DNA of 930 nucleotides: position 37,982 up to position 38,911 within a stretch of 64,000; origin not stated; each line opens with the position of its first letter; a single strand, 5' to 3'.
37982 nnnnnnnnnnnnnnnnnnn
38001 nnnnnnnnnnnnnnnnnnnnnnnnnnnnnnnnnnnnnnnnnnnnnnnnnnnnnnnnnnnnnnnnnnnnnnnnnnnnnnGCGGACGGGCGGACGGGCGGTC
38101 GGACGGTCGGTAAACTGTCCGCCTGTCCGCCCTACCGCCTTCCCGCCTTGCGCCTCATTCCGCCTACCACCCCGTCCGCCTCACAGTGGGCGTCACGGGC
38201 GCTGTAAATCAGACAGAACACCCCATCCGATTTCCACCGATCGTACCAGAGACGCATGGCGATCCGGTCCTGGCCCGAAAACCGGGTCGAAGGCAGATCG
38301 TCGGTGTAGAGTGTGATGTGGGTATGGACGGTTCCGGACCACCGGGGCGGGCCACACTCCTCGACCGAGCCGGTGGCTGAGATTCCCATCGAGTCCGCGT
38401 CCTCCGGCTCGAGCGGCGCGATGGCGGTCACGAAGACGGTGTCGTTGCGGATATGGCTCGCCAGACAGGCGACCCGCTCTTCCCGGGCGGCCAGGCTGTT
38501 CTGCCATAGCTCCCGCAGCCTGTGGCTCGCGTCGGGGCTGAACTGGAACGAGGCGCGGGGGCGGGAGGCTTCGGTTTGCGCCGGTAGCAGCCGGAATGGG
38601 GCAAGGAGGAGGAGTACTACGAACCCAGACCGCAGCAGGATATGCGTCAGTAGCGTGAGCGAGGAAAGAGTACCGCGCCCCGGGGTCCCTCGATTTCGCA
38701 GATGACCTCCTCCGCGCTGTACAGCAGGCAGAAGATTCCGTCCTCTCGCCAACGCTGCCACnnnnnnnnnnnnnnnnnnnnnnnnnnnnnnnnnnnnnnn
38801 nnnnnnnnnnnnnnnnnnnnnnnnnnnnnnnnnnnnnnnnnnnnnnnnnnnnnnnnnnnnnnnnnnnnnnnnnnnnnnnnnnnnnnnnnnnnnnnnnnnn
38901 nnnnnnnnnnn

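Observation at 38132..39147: Two tandem paralogous secreted Cys4 proteins with a JAB/MPN-like E...HxH...SxxD motif at the distal end of the xox operon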

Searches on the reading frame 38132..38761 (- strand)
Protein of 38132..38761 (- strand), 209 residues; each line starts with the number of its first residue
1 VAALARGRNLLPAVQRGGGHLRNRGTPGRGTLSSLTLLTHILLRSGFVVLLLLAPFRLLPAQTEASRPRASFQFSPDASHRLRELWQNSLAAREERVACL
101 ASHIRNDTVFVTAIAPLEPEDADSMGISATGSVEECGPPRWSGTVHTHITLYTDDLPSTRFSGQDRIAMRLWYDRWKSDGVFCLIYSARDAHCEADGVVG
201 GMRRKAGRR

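Call 3: search_protein_families(library=pfam, proteins=[window:38132-38761:-], max_evalue=1)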
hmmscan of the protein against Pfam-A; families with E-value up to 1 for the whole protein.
window:38132-38761:- (209 aa): 0 families

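Call 5: search_protein_families(library=ncbifam, proteins=[window:38132-38761:-], max_evalue=1)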
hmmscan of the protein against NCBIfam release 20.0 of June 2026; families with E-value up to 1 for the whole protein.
window:38132-38761:- (209 aa): 0 families

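Call 11: find_homologous_proteins(query=window:38132-38641:-)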
Query window:38132-38641:- (169 aa): 1009 proteins with E <= 0.001 among 1148 candidates; the best 120 are listed.
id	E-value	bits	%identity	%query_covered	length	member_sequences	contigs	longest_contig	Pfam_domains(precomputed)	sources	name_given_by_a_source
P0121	1.7e-105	368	96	100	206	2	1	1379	-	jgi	jgi:hypothetical protein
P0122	1.0e-93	330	88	99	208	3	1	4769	-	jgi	jgi:hypothetical protein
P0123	2.0e-89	316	84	99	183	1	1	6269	-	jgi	jgi:hypothetical protein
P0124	9.8e-88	310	86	94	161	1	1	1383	-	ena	-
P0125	3.9e-86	305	89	91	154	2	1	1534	-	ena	-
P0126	1.9e-85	303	88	91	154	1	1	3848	-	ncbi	ncbi:MAG: hypothetical protein ACXWWK_08930 [Gemmatimonadales bacterium]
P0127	2.9e-85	302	85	93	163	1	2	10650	-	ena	-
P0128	1.1e-84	301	82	100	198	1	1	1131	-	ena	-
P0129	1.4e-84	300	80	100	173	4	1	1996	-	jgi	jgi:hypothetical protein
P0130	1.2e-83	297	88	91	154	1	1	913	-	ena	-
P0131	4.2e-83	295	81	96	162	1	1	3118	-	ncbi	-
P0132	1.7e-82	293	85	92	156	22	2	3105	-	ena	-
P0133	3.1e-81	289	83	92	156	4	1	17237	-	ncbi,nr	ncbi:MAG: hypothetical protein H0X07_00470 [Gemmatimonadales bacterium]|nr:hypothetical protein [Gem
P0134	5.6e-81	288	79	94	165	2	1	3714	-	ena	-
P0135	6.8e-80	285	79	96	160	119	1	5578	-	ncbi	ncbi:MAG: hypothetical protein ABI785_09320, partial [Gemmatimonadales bacterium]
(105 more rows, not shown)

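Call 86: search_protein_families(library=padloc, proteins=[window:38132-38650:-], max_evalue=0.1)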
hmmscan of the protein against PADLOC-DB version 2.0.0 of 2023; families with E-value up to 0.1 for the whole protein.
window:38132-38650:- (172 aa): 0 families
